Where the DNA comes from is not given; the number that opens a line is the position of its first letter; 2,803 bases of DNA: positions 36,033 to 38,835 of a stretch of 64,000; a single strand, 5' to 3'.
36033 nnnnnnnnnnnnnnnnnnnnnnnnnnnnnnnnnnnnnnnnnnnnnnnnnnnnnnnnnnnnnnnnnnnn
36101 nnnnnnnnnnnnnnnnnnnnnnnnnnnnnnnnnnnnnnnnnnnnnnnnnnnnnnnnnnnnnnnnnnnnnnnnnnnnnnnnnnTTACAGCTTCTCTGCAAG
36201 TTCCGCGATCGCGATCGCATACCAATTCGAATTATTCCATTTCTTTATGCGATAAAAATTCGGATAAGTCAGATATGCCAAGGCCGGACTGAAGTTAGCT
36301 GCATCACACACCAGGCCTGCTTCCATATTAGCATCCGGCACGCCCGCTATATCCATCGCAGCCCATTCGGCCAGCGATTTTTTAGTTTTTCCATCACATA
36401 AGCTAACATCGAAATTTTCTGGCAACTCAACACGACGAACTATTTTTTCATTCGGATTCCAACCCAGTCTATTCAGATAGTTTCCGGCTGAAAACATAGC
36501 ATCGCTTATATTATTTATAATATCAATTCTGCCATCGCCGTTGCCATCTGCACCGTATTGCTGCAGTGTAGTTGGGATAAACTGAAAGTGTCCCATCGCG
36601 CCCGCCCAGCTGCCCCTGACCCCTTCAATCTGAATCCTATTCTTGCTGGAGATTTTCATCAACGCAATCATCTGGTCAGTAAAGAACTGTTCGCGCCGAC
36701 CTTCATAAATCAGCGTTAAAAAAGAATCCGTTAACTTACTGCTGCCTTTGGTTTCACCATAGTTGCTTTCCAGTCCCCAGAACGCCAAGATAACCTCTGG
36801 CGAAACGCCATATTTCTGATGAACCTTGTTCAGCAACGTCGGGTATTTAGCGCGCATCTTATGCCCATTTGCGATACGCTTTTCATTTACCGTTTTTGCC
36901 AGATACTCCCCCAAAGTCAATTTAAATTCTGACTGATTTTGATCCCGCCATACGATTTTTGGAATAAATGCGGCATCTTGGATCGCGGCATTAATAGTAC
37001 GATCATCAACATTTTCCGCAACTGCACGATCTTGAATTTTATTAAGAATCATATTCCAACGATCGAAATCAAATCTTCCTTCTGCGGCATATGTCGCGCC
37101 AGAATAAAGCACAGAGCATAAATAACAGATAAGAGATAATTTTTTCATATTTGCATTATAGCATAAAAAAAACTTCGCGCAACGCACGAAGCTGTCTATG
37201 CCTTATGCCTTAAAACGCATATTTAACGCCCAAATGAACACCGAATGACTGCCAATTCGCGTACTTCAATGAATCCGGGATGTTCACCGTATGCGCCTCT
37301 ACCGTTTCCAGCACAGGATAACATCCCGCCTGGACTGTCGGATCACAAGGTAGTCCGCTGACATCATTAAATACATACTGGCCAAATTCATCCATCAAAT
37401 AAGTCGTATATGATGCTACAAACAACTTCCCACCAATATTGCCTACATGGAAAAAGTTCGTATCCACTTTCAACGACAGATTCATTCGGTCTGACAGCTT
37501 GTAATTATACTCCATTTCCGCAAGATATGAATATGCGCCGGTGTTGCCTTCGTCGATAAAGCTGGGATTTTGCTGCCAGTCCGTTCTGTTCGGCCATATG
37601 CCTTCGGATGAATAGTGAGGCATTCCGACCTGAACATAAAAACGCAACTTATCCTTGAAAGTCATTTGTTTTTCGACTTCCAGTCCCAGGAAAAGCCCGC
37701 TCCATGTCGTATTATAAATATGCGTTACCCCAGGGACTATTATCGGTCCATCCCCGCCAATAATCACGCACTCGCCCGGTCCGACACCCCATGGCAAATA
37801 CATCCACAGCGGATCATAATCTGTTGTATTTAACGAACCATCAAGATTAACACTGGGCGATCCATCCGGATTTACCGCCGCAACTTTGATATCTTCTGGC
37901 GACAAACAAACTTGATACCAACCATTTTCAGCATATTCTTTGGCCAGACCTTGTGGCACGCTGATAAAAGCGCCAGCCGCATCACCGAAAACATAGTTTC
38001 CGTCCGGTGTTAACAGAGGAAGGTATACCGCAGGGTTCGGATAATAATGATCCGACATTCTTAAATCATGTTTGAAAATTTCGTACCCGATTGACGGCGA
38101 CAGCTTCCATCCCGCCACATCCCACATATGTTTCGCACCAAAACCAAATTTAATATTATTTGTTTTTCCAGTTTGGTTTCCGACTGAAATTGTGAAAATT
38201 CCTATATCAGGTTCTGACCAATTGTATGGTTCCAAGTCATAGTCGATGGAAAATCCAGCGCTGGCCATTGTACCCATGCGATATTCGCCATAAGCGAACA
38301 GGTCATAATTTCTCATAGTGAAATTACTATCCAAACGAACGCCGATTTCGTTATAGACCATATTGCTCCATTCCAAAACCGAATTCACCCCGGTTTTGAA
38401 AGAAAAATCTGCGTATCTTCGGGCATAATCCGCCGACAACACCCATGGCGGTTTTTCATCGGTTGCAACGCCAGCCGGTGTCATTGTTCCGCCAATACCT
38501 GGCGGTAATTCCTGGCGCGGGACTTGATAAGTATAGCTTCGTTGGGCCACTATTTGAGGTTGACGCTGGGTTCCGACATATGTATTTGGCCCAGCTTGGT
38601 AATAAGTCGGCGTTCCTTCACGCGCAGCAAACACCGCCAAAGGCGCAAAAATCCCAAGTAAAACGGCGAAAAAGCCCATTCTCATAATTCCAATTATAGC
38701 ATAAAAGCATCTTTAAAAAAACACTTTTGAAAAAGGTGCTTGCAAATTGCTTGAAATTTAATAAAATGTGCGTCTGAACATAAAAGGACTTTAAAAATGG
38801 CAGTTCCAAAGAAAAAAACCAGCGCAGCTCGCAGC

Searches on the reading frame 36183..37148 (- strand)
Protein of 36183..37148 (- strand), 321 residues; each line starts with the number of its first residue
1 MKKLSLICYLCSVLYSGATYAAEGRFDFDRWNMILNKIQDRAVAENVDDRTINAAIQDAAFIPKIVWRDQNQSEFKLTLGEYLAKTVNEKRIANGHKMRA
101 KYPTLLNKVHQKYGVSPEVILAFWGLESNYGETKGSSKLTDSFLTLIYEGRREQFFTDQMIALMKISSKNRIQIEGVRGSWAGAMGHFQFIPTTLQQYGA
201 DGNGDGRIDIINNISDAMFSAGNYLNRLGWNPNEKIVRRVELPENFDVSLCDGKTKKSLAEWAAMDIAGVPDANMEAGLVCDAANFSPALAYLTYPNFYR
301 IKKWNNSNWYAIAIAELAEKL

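Call 54: search_protein_families(library=pfam, proteins=[window:36183-37148:-], max_evalue=0.001)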
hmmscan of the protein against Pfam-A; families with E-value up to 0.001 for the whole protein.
window:36183-37148:- (321 aa): 1 family
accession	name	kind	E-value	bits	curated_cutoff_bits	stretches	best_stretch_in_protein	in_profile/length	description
PF13406.11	SLT_2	-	1.4e-89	300.7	24.3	1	35-319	6-292/292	Transglycosylase SLT domain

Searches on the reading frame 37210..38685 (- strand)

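Call 54: search_protein_families(library=pfam, proteins=[window:37210-38685:-], max_evalue=0.001)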
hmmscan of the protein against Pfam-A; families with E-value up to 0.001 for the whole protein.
window:37210-38685:- (491 aa): 1 family
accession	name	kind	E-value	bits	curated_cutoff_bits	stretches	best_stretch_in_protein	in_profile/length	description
PF17251.8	Pom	-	1.5e-09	38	22.4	1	95-414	22-245/285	Protochlamydia outer membrane protein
